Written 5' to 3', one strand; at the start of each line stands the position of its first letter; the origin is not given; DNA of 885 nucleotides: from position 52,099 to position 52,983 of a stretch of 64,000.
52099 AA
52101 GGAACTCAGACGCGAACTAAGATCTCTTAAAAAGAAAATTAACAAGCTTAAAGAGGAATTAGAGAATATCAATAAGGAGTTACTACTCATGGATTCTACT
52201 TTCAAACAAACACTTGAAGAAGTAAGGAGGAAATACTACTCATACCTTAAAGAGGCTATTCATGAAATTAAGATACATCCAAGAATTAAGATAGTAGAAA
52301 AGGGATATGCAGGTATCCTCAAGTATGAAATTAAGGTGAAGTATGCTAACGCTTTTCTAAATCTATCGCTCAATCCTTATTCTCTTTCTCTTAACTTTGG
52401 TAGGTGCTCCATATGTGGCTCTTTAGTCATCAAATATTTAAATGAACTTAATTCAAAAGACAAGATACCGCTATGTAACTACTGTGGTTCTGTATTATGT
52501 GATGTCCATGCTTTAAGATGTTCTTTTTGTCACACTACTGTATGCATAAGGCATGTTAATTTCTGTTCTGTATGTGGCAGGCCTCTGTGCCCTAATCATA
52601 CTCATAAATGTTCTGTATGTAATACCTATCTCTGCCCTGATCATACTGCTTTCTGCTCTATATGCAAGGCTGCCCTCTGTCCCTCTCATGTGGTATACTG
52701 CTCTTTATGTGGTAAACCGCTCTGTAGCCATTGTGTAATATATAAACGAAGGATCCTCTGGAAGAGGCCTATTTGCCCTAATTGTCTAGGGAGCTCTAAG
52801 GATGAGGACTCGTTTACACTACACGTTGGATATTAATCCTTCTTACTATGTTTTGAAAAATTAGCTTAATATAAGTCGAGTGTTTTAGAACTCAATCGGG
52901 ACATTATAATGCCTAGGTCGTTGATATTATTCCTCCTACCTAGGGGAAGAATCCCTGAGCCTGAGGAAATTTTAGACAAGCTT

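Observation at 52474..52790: Six tandem 45-nt repeats encode an interleaved C2CH/C4 zinc-knuckle array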

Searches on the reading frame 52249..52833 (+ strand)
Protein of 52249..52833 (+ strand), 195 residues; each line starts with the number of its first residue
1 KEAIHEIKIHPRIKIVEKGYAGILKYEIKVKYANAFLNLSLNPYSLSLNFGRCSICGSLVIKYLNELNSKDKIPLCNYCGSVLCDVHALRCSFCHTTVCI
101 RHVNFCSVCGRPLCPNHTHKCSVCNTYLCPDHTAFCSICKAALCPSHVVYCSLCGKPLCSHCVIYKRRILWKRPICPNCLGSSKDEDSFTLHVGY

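Call 26: predict_structure(alignment_id=A1)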
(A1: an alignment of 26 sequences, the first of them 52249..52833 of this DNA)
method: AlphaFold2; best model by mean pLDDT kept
length: 195 residues; sequences in the alignment: 26
mean_pLDDT: 89.3   pTM: 0.76
mean pLDDT of the five models: 89.3, 88.5, 88.3, 88.2, 88.1
residues with pLDDT >= 90: 146; 70-90: 19; 50-70: 27; < 50: 3
segments of 3 or more residues with pLDDT < 50: none
pLDDT, mean of each block of 10 residues (from residue 1): 65 60 84 92 95 97 90 93 97 97 98 98 98 98 98 98 94 96 64 60
secondary structure, 60 per line:
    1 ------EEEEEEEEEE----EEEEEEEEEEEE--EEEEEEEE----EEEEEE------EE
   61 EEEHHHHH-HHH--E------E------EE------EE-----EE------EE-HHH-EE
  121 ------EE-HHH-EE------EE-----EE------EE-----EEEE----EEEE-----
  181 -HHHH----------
elements in order: E7-16 E21-32 E35-42 E47-52 E59-63 H64-68 E164-167 E172-175 H182-185
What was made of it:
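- A monomer AF2 model folds the array by itself at pLDDT 97-98 (call 26).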

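Call 28: fold_search(model_id=the predicted structure, library=pdb)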
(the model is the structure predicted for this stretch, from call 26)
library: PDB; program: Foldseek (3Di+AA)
matches with E <= 10: 105; with E <= 0.001: 0
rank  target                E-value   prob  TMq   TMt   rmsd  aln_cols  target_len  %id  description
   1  3fc3_B                2.5e-02  0.35  0.18  0.18  18.7       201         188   15  Crystal structure of the beta-beta-alpha-Me type II restriction endonuclease Hpy99I (released 2009-03-31)
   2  3fc3_A                4.8e-02  0.20  0.16  0.16  16.6       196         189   13  Crystal structure of the beta-beta-alpha-Me type II restriction endonuclease Hpy99I (released 2009-03-31)
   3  8ge0_A                1.3e-01  0.35  0.18  0.18  16.8       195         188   10  Crystal structure of JADE1 PZP domain in complex with Histone H3 (released 2024-03-13)
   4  9vno_A                2.2e-01  0.63  0.21  0.29   8.0       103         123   21  The crystal structure of the Ehd3 tandem PHD-H3K4me1 complex. (released 2026-02-04)
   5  6qaj_A                2.5e-01  0.21  0.14  0.07  11.7       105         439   17  Structure of the tripartite motif of KAP1/TRIM28 (released 2019-07-24)
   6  2rgt_A                2.8e-01  0.35  0.19  0.24  11.0       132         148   19  Crystal Structure of Lhx3 LIM domains 1 and 2 with the binding domain of Isl1 (released 2008-08-12)
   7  2a20_MODEL_1_A        3.1e-01  0.99  0.22  0.59   2.9        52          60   21  Solution structure of Rim2 Zinc Finger Domain (released 2005-08-16)
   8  9atn_MODEL_1_A        3.1e-01  0.57  0.19  0.32   9.7        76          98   22  NMR structure of the MLL4 PHD2/3 fingers in complex with ASXL2 (released 2024-06-19)
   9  6qaj_B                5.1e-01  0.15  0.14  0.07  12.0       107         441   17  Structure of the tripartite motif of KAP1/TRIM28 (released 2019-07-24)
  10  2dkt_MODEL_1_A        7.8e-01  0.11  0.13  0.15  10.2        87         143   18  Solution structure of the CHY zinc finger domain of the RING finger and CHY zinc finger domain-containing prot (released 2006-10-14)
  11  1zbd_B                8.7e-01  0.84  0.19  0.28   6.5        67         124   19  STRUCTURAL BASIS OF RAB EFFECTOR SPECIFICITY: CRYSTAL STRUCTURE OF THE SMALL G PROTEIN RAB3A COMPLEXED WITH THE EFFECT (released 1999-04-02)
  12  5szb_A                1.1e+00  0.23  0.18  0.29   9.0       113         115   15  Structure of human Dpf3 double-PHD domain bound to histone H3 tail peptide with acetylated K14 (released 2017-08-16)
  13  2co8_MODEL_1_A        1.3e+00  0.41  0.16  0.35   7.4        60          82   22  Solution structures of the LIM domain of human NEDD9 interacting protein with calponin homology and LIM domain (released 2005-11-17)
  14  5xfq_B                1.6e+00  0.04  0.11  0.08  15.9       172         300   12  Ternary complex of PHF1, a DNA duplex and a histone peptide (released 2017-09-13)
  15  5i3l_B                1.7e+00  0.18  0.18  0.29   9.1       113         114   15  DPF3b in complex with H3K14ac peptide (released 2016-02-24)
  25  2cjs_C                3.2e+00  0.77  0.21  0.67   2.0        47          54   23  Structural Basis for a Munc13-1 Homodimer - Munc13-1 - RIM Heterodimer Switch: C2-domains as Versatile Protein-Protein (released 2006-06-07)
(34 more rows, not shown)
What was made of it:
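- Closest known: FYVE-type and rabphilin/Rim2 zinc fingers, PHD fingers and LIM domains. Same: They are the best local Foldseek matches to the AF2 model (2a20, 1zbd, 2cjs, PHD entries, 2rgt; call 28).
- Closest known: Pirh2/RCHY1 N-terminal CHY zinc-finger domain. Same: It appears among the Foldseek hits (2dkt, call 28).
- The local matches are cross-brace binuclear fingers: Rim2 2a20, rabphilin 1zbd, PHD, LIM, TRIM28 B-box and Pirh2 CHY 2dkt (call 28).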

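Call 37: fold_search(model_id=the predicted structure, library=viral)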
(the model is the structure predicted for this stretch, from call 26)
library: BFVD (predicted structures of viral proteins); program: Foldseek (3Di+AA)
matches with E <= 10: 325; with E <= 0.001: 6
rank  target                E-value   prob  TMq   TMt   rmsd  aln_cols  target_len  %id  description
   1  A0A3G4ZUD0            6.4e-06  1.00  0.23  0.12  12.7       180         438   17  Uncharacterized protein [Edafosvirus sp.]
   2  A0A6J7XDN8            2.0e-04  1.00  0.41  0.18  11.5       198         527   13  Uncharacterized protein [uncultured Caudovirales phage]
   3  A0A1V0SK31            2.2e-04  1.00  0.35  0.25   8.4       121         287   24  Uncharacterized protein [Klosneuvirus KNV1]
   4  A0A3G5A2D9            4.0e-04  1.00  0.25  0.16  11.9       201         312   18  Uncharacterized protein [Harvfovirus sp.]
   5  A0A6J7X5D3            6.8e-04  1.00  0.33  0.19   7.1       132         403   17  Amidoligase enzyme [uncultured Caudovirales phage]
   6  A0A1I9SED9            8.0e-04  0.99  0.30  0.11  12.9       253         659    8  Uncharacterized protein [Klebsiella phage vB_KpnP_KpV48]
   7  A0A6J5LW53            1.1e-03  1.00  0.35  0.15  11.2       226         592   11  Uncharacterized protein [uncultured Caudovirales phage]
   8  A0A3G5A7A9            1.2e-03  0.99  0.21  0.09  18.1       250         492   14  Uncharacterized protein [Hyperionvirus sp.]
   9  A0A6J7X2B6            1.2e-03  1.00  0.41  0.22   8.8       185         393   11  LIM domain containing protein [uncultured Caudovirales phage]
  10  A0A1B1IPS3            1.2e-03  1.00  0.33  0.16  15.5       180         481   14  (no name in the UniProt tables at hand)
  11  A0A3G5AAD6            1.4e-03  0.99  0.28  0.14  13.7       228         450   17  Uncharacterized protein [Hyperionvirus sp.]
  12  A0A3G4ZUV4            1.4e-03  0.99  0.31  0.18  16.2       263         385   16  Uncharacterized protein [Edafosvirus sp.]
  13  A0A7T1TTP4            1.5e-03  1.00  0.36  0.13   9.9       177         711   10  Uncharacterized protein [Vibrio phage vB_VpP_DE17]
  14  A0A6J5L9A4            1.8e-03  1.00  0.31  0.44   7.2        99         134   21  Uncharacterized protein [uncultured Caudovirales phage]
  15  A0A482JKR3            2.7e-03  0.99  0.36  0.15  13.5       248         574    8  Uncharacterized protein [Shigella phage Buco]
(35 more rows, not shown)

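Call 46: search_protein_representatives(alignment_id=A1)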
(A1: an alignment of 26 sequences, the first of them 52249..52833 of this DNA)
Query: 26 sequences, 153 profile positions. Proteins with E-value up to 0.001 (for the whole library): 735; up to 1e-10: 291; up to 1e-30: 33. The best 150 are listed.
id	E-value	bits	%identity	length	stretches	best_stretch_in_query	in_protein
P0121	2.0e-65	235.6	-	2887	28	117-148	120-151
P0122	2.5e-64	232.1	-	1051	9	60-129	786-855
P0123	6.9e-60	217.7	-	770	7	60-151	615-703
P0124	2.1e-57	209.6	-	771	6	62-130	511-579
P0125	2.8e-55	202.7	-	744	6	16-132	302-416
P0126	1.6e-48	180.7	-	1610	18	80-151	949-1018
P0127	5.7e-47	175.7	-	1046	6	65-136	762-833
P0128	1.8e-45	170.9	-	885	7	62-133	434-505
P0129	2.9e-43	163.6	-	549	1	3-152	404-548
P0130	8.2e-43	162.2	-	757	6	63-135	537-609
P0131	8.4e-42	158.9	-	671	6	69-151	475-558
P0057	1.5e-41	158.1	-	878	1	5-151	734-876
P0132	2.6e-40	154.1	-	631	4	63-136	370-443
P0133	3.6e-40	153.6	-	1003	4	12-130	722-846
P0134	7.1e-40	152.7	-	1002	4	13-130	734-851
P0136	2.0e-38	147.9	-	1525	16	62-134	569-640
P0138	4.4e-38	146.8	-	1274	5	11-117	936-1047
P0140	1.9e-37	144.8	-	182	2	16-132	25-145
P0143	8.5e-34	132.9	-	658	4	62-138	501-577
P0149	1.4e-31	125.7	-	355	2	7-133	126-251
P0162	5.2e-28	114.1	-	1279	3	62-152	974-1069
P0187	6.5e-24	100.8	-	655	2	12-132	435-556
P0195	1.1e-22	96.9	-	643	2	62-142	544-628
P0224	4.8e-20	88.3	-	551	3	68-136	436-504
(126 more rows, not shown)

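Call 49: search_protein_families(library=pfam, proteins=[P0122, P0123, P0125, P0127, P0128, P0133, P0138, P0136, P0132], max_evalue=0.01)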
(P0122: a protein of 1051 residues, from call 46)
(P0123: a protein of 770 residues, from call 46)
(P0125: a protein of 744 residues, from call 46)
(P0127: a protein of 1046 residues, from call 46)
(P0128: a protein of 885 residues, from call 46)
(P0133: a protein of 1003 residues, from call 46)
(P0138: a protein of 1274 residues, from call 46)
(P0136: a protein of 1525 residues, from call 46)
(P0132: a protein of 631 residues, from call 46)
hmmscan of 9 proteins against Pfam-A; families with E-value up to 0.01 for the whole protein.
P0122 (1051 aa): 0 families

P0123 (770 aa): 0 families

P0125 (744 aa): 1 family
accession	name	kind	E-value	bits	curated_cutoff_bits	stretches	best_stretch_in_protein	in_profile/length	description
PF11079.13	YqhG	-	0.0074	15.7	25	0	147-264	121-236/258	Bacterial protein YqhG of unknown function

P0127 (1046 aa): 2 families
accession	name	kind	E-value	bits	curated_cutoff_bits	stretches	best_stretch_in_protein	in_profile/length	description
PF00092.34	VWA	-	3.3e-07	31.1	23.8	1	204-347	20-168/174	von Willebrand factor type A domain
PF13768.12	VWA_3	-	0.00013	22.4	27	1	184-336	2-151/155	von Willebrand factor type A domain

P0128 (885 aa): 0 families

P0133 (1003 aa): 9 families
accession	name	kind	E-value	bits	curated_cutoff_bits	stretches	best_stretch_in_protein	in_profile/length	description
PF01935.23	DUF87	-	3.7e-17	63.6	23.2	1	101-215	1-103/220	Helicase HerA, central domain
PF12846.13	AAA_10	-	1.4e-05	24.8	27.5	0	121-164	22-65/362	AAA-like domain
PF13401.12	AAA_22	-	0.00014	22.6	27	1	123-278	8-110/130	AAA domain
PF04851.21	ResIII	-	0.00035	21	22.5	1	118-273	21-147/164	Type III restriction enzyme, res subunit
PF05872.18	HerA_C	-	0.0013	17.9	22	1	124-175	25-76/502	Helicase HerA-like C-terminal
PF14362.11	DUF4407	-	0.0018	18.1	31.3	1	569-699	107-242/297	Domain of unknown function (DUF4407)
PF13191.12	AAA_16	-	0.0034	18.3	32.6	0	122-264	26-144/167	AAA ATPase domain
PF13851.11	GAS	-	0.0039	17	32.3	1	592-720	36-167/200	Growth-arrest specific micro-tubule binding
PF16796.11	Microtub_bd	-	0.0068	16.8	27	0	122-144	93-115/155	Microtubule binding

P0138 (1274 aa): 0 families

P0136 (1525 aa): 0 families

P0132 (631 aa): 0 families

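Call 52: search_protein_families(library=ncbifam, proteins=[P0123, P0128, P0125, P0122, P0143, P0127, P0140], max_evalue=0.1)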
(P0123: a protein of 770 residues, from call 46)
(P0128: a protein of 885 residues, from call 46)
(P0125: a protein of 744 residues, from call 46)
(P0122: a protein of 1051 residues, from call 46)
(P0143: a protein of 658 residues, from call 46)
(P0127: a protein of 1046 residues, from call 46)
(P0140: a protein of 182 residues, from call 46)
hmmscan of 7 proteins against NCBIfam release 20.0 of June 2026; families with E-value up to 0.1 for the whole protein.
P0123 (770 aa): 0 families

P0128 (885 aa): 1 family
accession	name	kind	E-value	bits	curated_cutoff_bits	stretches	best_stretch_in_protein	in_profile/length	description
NF038317.1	DISARM_DrmD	equivalog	0.013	13.8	610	1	202-310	906-1015/1021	DISARM system SNF2-like helicase DrmD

P0125 (744 aa): 0 families

P0122 (1051 aa): 3 families
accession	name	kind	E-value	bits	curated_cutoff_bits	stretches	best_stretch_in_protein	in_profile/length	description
NF045487.1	ASRP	equivalog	4.4e-05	22.3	300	1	221-351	112-237/593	archaea-specific SMC-related protein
TIGR02169.1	SMC_prok_A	equivalog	0.02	12.6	729.4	1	236-338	815-931/1165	chromosome segregation protein SMC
TIGR01069.2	mutS2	equivalog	0.045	12.1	400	1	237-353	540-657/790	endonuclease MutS2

P0143 (658 aa): 0 families

P0127 (1046 aa): 1 family
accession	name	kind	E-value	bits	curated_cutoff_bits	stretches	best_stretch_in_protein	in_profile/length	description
TIGR03788.1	marine_srt_targ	equivalog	2.2e-06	26.4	551.65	1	209-360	297-447/629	marine proteobacterial sortase target protein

P0140 (182 aa): 0 families
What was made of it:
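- Tried and rejected: The long arrays gave the same result (calls 49, 52).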

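Call 69: search_protein_families(library=padloc, proteins=[P0123, P0195, P0133, P0143], max_evalue=0.001)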
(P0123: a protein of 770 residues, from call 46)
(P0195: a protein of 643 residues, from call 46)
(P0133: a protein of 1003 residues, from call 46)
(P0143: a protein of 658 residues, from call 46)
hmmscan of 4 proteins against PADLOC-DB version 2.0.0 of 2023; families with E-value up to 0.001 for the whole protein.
P0123 (770 aa): 0 families

P0195 (643 aa): 1 family
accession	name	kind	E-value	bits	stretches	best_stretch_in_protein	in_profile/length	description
PDLC03859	LmuB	-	0.00053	17.3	1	307-425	383-487/611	-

P0133 (1003 aa): 17 families
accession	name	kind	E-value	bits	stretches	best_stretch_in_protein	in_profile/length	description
PDLC04105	HerA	-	6.3e-31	105.6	2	217-367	380-540/576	-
PDLC04103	HerA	-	2.5e-25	86.8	2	231-363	416-557/579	-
PDLC04102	HerA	-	1.9e-23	80.7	1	252-364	504-621/654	-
PDLC04140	mad8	-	1.9e-22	78.2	1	117-370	24-307/314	mads_8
PDLC02185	HerA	-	5.5e-20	69.6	1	220-363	410-562/585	-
PDLC04097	HerA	-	3.3e-19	67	1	276-367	505-597/618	-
PDLC04106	HerA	-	3.9e-18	63.3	1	252-366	510-632/667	-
PDLC04098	HerA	-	1e-17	62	1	242-364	514-648/686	-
PDLC04100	HerA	-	1.2e-17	61.9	1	248-363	435-556/580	-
PDLC01055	HerA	-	2.3e-16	57.7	2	218-365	383-527/532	Type III coevolved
PDLC04104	HerA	-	1.1e-15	55.3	1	253-366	220-340/379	-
PDLC02188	HerA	-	5.2e-15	53.3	1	253-395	428-574/578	-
PDLC04107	HerA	-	2.5e-07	28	1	123-176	172-227/306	-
PDLC04101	HerA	-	4.9e-07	26.8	1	124-175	172-221/400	-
PDLC04099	HerA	-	2.6e-06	24.9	1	123-163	172-213/214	-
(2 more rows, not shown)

P0143 (658 aa): 0 families

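Call 70: search_protein_families(library=pfam, proteins=[P0195, P0224, P0162, P0143, P0130, P0187, P0149], max_evalue=0.001)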
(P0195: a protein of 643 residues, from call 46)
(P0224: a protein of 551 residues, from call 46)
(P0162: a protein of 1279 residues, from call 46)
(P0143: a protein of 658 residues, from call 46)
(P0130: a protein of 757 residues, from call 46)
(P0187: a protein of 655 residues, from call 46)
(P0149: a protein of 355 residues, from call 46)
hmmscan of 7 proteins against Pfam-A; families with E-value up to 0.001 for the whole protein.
P0195 (643 aa): 0 families

P0224 (551 aa): 2 families
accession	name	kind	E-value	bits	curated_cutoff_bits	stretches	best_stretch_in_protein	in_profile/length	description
PF04471.18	Mrr_cat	-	1.1e-12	48.5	21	1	71-183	7-113/115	Restriction endonuclease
PF13240.11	Zn_Ribbon_1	-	7.6e-05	22.8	25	1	4-27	1-23/23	zinc-ribbon domain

P0162 (1279 aa): 4 families
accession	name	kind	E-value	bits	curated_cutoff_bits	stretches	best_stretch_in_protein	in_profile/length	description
PF05872.18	HerA_C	-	3.9e-08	32.8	22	1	52-94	23-65/502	Helicase HerA-like C-terminal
PF01935.23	DUF87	-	5.4e-07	30.4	23.2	1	48-94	21-68/220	Helicase HerA, central domain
PF04108.17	ATG17_like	-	6.6e-05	23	43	1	655-773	190-301/355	Autophagy protein ATG17-like domain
PF10412.15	TrwB_AAD_bind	-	0.00031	20.2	20.5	0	49-91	14-56/387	Type IV secretion-system coupling protein DNA-binding domain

P0143 (658 aa): 0 families

P0130 (757 aa): 0 families

P0187 (655 aa): 1 family
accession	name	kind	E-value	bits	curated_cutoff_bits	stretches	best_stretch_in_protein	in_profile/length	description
PF04471.18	Mrr_cat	-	0.00032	21.2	21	0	9-61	9-59/115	Restriction endonuclease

P0149 (355 aa): 0 families

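Call 87: list_cluster_members(proteins=[P0123, P0143, P0224, P0122, P0125, P0133, P0162, P0127, P0195, P0050])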
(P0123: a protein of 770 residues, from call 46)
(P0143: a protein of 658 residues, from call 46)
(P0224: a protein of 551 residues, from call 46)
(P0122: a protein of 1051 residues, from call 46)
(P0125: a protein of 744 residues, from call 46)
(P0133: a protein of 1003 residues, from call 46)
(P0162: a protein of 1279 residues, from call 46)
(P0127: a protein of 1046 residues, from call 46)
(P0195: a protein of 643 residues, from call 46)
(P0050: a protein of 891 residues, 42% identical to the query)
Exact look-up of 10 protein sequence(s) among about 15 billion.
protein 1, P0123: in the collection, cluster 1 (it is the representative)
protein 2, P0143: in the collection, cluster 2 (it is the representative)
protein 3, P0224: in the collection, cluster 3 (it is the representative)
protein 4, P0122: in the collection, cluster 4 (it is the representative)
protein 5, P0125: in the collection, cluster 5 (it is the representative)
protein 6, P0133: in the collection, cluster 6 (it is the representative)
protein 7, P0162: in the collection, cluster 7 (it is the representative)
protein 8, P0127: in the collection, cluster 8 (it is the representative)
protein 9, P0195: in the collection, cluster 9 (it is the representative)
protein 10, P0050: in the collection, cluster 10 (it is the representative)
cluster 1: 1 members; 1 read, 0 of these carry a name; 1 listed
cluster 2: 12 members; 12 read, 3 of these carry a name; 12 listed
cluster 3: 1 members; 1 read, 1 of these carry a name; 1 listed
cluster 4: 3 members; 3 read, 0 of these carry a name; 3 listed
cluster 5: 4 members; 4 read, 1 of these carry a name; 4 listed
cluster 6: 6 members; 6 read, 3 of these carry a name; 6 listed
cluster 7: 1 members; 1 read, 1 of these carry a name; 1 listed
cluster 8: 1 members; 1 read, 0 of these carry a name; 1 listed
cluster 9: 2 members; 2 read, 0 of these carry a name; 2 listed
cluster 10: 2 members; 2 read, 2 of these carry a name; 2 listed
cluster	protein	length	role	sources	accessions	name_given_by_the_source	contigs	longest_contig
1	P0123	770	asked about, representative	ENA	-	-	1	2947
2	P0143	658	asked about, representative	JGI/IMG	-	-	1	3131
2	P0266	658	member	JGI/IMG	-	hypothetical protein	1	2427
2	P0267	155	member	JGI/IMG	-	hypothetical protein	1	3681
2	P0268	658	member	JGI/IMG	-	hypothetical protein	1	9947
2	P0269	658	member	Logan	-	-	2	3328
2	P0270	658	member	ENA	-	-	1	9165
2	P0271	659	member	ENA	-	-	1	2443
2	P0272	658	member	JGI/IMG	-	-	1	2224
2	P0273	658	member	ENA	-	-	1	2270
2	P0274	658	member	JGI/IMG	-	-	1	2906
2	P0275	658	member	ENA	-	-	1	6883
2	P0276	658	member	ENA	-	-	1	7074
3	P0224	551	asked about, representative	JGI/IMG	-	hypothetical protein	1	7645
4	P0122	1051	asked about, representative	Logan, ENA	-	-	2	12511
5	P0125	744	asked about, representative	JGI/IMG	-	-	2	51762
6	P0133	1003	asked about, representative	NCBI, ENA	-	-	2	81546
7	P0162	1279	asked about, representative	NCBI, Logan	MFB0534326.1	MAG: helicase HerA-like domain-containing protein [Anaerolineae bacterium]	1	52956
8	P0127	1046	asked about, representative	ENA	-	-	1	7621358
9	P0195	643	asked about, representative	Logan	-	-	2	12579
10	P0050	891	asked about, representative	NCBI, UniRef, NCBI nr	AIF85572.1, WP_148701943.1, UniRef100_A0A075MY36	putative ATPase [Candidatus Nitrososphaera evergladensis SR1] | Putative ATPase n=1 Tax=Candidatus Nitrososphaera evergladensis SR1 TaxID=1459636 ... | ATP-binding protein [Candidatus Nitrososphaera evergladensis]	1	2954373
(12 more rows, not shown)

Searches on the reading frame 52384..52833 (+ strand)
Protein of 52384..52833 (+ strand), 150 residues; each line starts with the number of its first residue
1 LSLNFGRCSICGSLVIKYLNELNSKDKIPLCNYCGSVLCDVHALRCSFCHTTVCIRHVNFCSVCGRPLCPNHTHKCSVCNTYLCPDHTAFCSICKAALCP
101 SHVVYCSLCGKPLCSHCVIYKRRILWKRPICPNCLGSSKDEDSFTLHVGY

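Call 9: search_protein_families(library=pfam, proteins=[window:52384-52833:+], max_evalue=10)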
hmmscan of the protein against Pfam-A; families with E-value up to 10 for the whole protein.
window:52384-52833:+ (150 aa): 3 families
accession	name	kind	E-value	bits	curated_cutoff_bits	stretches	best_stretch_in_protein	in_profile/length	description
PF12773.13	DZR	-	0.041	14.5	27.3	2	10-65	3-45/45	Double zinc ribbon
PF18912.6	DZR_2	-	0.096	13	27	2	29-79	8-55/56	Double zinc ribbon domain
PF02591.20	Zn_ribbon_9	-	0.14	12.7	29.1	1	19-38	14-33/33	C4-type zinc ribbon domain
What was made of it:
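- On Double zinc ribbon (Pfam DZR PF12773): 14.5 bits against a cut-off of 27.3 (call 9).
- Closest known: Pfam double zinc ribbon. Different: It scores 14.5 bits against a cut-off of 27.3, E 0.041 (call 9).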

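Call 10: search_protein_families(library=ncbifam, proteins=[window:52384-52833:+], max_evalue=1)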
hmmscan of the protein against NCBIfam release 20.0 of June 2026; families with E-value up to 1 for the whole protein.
window:52384-52833:+ (150 aa): 0 families

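Call 11: search_solved_structures(query=window:52384-52833:+, max_evalue=10, show_alignments=3)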
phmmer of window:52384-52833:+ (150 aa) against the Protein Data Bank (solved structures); distinct sequences matched with E-value up to 10: 3.
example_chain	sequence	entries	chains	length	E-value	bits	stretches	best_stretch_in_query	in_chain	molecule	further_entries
7v8f_B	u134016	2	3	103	0.37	13.9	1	60-113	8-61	E3 ubiquitin-protein ligase RNF31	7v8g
1weo_A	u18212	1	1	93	0.68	13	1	90-135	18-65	cellulose synthase, catalytic subunit (IRX3)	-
4qwo_A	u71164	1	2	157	1.1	12.3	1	60-121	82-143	Profilin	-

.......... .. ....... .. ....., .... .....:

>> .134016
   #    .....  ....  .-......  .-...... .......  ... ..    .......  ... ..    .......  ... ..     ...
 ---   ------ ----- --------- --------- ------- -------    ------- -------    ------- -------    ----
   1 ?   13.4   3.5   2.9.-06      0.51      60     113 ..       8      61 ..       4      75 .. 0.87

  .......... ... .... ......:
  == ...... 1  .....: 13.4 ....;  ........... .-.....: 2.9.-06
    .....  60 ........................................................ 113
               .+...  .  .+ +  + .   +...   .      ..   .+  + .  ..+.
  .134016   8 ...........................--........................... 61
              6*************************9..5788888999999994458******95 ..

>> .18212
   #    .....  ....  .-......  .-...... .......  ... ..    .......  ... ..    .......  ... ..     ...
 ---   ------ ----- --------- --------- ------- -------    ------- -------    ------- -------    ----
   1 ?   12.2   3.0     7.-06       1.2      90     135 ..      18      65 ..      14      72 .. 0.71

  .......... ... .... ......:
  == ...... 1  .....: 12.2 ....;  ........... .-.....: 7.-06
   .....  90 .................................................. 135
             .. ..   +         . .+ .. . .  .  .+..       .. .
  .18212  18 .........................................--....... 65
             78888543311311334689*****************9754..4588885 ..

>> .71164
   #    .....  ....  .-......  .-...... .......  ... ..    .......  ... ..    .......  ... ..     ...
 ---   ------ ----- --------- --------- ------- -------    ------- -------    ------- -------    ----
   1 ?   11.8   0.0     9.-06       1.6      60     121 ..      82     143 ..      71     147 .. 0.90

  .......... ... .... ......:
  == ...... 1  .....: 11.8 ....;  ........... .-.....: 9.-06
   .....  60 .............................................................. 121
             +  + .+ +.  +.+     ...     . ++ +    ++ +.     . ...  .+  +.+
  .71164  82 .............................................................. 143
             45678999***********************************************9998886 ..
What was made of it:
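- Tried and rejected: Nothing below E 0.37 (call 11).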
